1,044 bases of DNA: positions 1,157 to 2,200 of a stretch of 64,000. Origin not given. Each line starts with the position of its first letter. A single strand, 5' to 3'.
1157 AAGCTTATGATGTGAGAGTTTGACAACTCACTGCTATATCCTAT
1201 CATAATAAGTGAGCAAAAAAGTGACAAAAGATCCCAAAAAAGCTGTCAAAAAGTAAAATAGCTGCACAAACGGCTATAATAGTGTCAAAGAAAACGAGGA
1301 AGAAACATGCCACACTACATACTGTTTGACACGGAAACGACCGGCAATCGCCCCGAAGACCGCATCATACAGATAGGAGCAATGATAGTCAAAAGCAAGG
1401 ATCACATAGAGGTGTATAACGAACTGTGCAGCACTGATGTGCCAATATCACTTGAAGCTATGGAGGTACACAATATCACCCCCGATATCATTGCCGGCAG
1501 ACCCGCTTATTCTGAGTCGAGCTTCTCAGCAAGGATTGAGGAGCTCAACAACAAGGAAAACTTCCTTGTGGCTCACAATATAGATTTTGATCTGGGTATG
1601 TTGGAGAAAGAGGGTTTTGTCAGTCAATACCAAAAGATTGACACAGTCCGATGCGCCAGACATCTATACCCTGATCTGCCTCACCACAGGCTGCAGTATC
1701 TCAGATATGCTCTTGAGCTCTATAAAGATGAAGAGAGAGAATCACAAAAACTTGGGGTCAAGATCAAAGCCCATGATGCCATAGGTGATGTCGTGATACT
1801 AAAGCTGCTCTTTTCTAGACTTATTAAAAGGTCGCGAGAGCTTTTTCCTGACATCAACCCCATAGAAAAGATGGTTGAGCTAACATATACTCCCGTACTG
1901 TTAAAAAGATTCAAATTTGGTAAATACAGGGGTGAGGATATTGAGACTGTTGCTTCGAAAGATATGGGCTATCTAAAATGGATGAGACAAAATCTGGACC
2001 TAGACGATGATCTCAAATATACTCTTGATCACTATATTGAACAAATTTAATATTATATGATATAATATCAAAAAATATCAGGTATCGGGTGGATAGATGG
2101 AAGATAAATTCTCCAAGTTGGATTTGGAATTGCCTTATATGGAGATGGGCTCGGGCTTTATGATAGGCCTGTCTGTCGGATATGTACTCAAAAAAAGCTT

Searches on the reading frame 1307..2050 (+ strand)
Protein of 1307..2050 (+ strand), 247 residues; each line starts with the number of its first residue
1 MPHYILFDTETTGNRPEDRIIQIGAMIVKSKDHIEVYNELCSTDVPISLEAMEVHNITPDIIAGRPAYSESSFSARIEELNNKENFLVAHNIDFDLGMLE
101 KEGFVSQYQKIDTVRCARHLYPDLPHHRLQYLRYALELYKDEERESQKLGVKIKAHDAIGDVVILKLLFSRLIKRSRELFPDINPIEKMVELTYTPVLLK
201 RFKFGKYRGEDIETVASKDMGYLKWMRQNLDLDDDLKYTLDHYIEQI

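Call 55: find_encoding_contigs(protein=window:1307-2050:+, flank=10000, max_places=3)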
Protein window:1307-2050:+ (247 aa): 2 contigs read that carry it; 1 place shown.
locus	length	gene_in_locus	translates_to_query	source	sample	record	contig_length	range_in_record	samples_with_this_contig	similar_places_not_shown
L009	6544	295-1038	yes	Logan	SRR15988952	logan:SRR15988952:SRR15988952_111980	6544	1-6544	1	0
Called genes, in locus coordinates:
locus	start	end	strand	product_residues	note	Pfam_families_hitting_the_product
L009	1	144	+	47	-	?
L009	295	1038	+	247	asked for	PF00929:RNase_T, PF20600:ExoX-like_C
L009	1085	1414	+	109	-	PF04930:FUN14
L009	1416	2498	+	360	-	PF02677:QueH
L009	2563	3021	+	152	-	PF22817:ApeP-like, PF07977:FabA, PF22818:ApeI-like, PF03061:4HBT (weak)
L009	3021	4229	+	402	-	PF00158:Sigma54_activat (faint), PF06689:zf-C4_ClpX, PF00493:MCM, PF05496:RuvB_N, PF01078:Mg_chelatase (faint), PF07724:AAA_2, PF00004:AAA, PF10431:ClpB_D2-small, +1 more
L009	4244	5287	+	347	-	PF06723:MreB_Mbl, PF00022:Actin, PF00012:HSP70, PF14450:FtsA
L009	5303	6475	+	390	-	PF04085:MreC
